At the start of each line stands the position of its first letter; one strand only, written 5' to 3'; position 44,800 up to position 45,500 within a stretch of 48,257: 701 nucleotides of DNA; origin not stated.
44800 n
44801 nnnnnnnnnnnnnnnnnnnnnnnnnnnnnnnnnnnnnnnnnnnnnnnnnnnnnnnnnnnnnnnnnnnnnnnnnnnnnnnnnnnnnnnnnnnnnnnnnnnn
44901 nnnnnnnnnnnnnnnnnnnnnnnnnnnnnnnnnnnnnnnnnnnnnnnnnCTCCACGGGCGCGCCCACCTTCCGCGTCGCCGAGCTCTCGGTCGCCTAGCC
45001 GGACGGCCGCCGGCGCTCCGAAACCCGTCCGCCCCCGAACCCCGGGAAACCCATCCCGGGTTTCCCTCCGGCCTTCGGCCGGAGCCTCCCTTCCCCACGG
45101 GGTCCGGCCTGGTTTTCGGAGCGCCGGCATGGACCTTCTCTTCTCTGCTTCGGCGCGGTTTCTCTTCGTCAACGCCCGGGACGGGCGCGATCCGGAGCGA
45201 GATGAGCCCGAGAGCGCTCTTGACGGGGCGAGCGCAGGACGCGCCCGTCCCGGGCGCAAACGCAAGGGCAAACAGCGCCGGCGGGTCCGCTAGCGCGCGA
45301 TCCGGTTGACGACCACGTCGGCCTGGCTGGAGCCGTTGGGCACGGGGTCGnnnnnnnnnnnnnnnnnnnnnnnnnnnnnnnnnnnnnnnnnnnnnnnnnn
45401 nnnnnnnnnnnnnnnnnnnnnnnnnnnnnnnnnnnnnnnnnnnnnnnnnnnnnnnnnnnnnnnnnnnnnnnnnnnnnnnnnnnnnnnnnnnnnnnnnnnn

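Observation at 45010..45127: Structured intergenic repeat, module 1: two inverted copies with compensatory stem substitutions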

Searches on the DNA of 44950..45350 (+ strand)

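Call 13: search_rna_families(source=window, start=44950, end=45350, threshold=evalue, max_evalue=10, show_alignments=3)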
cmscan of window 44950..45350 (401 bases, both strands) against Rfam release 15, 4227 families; matches with E-value up to 10: 5.
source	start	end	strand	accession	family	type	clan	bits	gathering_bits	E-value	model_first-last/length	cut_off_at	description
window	45119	45177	-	RF01170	snoU61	Gene; snRNA; snoRNA; CD-box;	CL00067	15.5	55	1.6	1-84/84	no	Small nucleolar RNA U61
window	45060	45115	+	RF02791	CcsR1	Gene; sRNA;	-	15.3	65.3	0.35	1-83/83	no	Conserved CCUCCUCCC motif stress-induced RNA 1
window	45154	45265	-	RF02556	snaR-A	Gene; sRNA;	-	13.8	98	4.7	1-115/115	no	snaR-A sRNA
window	45067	45142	+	RF02233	sX14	Gene; sRNA;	-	13.7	80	3.9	1-92/92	no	Xanthomonas sRNA sX14/Xoo3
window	45215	45247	+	RF00449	IRES_HIF1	Cis-reg; IRES;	-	8.4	110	6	214-246/279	no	HIF-1 alpha IRES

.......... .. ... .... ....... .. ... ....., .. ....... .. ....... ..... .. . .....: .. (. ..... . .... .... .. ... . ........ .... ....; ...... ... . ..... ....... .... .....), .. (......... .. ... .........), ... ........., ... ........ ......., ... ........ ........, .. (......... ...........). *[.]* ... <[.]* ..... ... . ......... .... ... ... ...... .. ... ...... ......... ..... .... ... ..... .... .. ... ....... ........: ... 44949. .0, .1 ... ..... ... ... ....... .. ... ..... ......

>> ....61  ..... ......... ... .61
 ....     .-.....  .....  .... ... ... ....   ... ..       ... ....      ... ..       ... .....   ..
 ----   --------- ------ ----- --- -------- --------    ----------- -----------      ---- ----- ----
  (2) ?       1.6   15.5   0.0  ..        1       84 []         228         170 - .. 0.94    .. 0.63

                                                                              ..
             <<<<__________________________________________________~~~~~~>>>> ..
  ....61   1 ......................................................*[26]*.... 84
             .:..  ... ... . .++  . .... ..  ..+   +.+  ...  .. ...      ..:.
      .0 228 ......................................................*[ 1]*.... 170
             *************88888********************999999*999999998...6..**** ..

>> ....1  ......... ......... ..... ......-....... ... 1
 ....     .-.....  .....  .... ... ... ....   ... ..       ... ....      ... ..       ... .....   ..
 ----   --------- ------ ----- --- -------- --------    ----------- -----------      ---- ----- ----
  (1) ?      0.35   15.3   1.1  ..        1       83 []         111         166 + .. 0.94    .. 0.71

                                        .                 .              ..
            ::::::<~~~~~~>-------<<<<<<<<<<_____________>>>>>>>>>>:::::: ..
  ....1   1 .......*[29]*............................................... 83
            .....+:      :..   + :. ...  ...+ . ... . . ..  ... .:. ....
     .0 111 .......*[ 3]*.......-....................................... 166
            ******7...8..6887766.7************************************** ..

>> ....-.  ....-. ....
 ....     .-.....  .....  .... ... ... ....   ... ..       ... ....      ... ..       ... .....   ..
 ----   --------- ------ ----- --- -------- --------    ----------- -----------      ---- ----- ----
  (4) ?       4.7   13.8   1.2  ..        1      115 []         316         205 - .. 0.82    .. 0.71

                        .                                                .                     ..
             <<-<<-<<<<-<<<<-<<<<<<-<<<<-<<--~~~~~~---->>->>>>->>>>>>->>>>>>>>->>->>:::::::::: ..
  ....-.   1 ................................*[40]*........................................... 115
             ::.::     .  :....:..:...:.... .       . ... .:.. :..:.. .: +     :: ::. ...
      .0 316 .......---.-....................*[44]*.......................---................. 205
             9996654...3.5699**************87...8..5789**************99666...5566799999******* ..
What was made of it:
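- The best, non-significant Rfam alignment of the C-rich tract is to CcsR1, an sRNA with a CCUCCUCCC motif (call 13).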

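Call 63: search_dna_similar(query=window:44996-45292:+, collection=plasmids, mode=distant, max_evalue=0.01, max_rows=10)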
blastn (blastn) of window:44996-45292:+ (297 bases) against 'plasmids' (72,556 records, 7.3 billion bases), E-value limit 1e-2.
No match.

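Call 80: search_dna_similar(query=window:44996-45292:+, collection=ecoli_genomes, mode=distant, max_evalue=0.01, max_rows=5)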
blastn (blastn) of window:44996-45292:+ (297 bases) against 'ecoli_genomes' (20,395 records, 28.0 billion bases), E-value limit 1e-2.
No match.
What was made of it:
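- On ERIC / BIME of Enterobacteria: blastn in 'distant' mode against 5,426 E. coli genomes gave no match (call 80).
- Closest known: REP / BIME / REPIN elements. Different: There is no sequence match in E. coli genomes (call 80).
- Closest known: ERIC. Different: There is no sequence similarity (call 80).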

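Call 81: search_dna_similar(query=window:44996-45292:+, collection=phages, mode=distant, max_evalue=0.01, max_rows=5)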
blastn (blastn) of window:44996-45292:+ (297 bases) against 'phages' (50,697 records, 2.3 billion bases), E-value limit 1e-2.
No match.
